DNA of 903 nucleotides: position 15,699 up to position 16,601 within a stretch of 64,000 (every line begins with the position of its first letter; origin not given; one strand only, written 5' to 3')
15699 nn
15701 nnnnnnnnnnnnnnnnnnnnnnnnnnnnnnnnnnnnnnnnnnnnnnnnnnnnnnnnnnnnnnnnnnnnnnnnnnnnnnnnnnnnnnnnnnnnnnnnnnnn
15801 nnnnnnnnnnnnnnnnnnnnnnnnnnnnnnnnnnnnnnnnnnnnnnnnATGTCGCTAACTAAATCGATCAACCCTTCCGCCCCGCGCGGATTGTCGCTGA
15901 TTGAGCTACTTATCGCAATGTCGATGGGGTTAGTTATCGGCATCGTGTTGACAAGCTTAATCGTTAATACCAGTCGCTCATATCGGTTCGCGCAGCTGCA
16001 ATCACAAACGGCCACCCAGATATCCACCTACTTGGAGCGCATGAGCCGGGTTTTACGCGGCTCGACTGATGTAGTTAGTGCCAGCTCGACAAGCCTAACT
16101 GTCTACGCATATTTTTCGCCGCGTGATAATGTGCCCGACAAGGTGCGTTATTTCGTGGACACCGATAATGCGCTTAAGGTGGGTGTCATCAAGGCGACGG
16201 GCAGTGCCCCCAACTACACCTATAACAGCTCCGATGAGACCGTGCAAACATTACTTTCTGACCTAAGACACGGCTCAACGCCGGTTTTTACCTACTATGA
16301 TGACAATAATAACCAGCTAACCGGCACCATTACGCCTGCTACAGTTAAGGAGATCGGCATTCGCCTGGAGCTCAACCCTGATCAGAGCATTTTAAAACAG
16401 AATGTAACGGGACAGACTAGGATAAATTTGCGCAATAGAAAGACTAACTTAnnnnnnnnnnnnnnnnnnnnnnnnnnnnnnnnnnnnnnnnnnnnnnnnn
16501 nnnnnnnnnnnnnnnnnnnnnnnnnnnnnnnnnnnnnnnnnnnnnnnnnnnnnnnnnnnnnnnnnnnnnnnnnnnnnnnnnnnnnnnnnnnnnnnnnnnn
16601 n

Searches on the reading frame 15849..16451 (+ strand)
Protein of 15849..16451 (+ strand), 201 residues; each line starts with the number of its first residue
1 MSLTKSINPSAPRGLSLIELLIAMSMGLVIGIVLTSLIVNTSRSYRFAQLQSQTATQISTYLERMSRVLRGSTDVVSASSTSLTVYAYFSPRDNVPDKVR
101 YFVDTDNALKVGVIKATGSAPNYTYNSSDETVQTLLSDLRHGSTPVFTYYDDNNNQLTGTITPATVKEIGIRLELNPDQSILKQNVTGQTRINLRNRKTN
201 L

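Call 22: list_cluster_members(proteins=[window:15849-16451:+, window:16451-17863:+, window:17879-19327:-, window:12824-13744:-, window:13800-14333:-, window:11123-12355:+])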
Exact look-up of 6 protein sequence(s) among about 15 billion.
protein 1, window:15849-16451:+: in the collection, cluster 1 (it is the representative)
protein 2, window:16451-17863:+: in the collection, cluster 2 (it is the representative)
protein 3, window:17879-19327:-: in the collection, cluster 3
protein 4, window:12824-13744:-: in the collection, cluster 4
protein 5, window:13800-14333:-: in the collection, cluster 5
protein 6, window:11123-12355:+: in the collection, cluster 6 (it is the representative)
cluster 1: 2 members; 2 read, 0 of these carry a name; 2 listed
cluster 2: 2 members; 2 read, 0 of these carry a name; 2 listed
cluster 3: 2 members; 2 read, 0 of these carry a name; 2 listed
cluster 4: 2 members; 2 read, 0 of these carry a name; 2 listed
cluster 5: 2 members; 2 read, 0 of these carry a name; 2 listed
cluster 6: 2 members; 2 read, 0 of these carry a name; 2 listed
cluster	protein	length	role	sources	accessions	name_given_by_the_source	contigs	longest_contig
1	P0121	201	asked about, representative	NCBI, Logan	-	-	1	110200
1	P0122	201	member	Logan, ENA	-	-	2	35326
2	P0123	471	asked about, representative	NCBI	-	-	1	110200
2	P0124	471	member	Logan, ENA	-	-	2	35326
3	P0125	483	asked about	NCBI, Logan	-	-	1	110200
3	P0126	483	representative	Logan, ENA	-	-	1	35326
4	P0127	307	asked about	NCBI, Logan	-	-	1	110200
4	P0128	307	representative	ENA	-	-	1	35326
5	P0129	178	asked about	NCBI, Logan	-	-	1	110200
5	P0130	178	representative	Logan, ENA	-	-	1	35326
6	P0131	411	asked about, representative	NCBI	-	-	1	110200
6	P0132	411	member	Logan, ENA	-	-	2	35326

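Call 24: find_encoding_contigs(protein=P0129, flank=2500, max_places=10)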
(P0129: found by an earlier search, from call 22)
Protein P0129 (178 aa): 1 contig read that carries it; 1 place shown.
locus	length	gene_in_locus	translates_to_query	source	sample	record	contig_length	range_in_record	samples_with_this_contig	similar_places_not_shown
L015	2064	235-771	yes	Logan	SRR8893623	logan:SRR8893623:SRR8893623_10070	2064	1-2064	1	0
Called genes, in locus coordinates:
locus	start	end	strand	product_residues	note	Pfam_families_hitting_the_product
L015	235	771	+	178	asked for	-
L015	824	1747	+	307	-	PF10502:Peptidase_S26 (weak)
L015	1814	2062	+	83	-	?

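Call 25: find_encoding_contigs(protein=P0121, flank=2500, max_places=10)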
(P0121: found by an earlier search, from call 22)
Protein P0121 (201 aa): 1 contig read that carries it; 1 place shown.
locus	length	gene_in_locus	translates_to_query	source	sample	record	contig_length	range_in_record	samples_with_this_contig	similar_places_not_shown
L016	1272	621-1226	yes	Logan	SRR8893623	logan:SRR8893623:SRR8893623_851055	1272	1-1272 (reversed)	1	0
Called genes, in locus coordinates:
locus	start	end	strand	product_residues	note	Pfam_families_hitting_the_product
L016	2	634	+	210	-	?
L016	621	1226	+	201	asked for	-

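Call 33: search_protein_families(library=pfam, proteins=[window:15849-16451:+], max_evalue=0.01)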
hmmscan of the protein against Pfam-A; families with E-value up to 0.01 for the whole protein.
window:15849-16451:+ (201 aa): 1 family
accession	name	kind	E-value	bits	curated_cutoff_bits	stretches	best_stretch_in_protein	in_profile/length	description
PF07963.17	N_methyl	-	0.004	17.1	21.2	1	13-34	5-26/27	Prokaryotic N-terminal methylation motif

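Call 34: search_protein_families(library=ncbifam, proteins=[window:15849-16451:+], max_evalue=0.01)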
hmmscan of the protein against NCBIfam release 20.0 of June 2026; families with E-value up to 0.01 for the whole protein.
window:15849-16451:+ (201 aa): 3 families
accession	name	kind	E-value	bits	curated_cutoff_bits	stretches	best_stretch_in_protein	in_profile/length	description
NF007800.0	PRK10506.1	equivalog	0.0036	17.2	158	1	12-65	8-57/163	prepilin peptidase-dependent protein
NF007848.0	PRK10557.1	equivalog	0.0074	15.6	120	0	9-55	7-53/192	prepilin peptidase-dependent protein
NF038304.1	EPS_HpsC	equivalog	0.0091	15.6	200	0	10-69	18-77/318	hormogonium polysaccharide secretion pseudopilin HpsC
